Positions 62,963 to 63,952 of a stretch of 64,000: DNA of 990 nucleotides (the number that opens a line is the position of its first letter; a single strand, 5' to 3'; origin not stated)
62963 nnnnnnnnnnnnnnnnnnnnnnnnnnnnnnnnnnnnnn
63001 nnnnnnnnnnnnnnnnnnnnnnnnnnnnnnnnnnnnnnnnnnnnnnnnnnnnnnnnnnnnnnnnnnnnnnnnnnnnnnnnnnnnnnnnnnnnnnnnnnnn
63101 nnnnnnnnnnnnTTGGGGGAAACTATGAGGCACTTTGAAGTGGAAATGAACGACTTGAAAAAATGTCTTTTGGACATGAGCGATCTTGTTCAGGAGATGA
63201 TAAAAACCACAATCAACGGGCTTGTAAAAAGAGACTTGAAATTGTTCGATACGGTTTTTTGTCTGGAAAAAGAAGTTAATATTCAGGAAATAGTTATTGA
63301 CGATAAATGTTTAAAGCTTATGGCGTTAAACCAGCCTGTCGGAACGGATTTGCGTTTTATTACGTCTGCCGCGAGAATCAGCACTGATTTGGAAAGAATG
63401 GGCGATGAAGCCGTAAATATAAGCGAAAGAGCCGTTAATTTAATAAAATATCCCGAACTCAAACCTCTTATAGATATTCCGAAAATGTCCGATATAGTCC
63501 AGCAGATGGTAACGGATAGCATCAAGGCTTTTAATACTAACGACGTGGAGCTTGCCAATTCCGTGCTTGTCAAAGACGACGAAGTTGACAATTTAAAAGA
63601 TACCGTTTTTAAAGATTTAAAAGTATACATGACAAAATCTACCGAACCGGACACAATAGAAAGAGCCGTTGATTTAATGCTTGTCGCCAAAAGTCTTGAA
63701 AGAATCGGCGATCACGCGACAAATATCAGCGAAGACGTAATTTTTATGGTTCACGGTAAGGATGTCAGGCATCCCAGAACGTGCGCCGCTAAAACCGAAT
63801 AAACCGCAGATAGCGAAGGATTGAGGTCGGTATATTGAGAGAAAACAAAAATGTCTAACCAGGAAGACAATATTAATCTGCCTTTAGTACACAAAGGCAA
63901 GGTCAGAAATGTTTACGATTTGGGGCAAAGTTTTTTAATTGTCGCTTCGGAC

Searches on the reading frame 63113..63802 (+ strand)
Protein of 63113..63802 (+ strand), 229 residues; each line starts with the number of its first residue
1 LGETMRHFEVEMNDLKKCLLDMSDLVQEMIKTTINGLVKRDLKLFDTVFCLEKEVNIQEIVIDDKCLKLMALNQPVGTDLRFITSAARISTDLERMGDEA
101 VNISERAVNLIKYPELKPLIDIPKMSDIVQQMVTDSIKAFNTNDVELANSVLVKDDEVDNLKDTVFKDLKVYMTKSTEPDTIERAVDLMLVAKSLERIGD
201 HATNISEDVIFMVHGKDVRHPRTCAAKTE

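Call 62: find_encoding_contigs(protein=window:63113-63802:+, flank=10000, max_places=3)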
Protein window:63113-63802:+ (229 aa): no gene with exactly this product is on record in the collection.
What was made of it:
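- Tried and rejected: The last contig look-up, for the ORF at 63113-63802, found no record (call 62).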
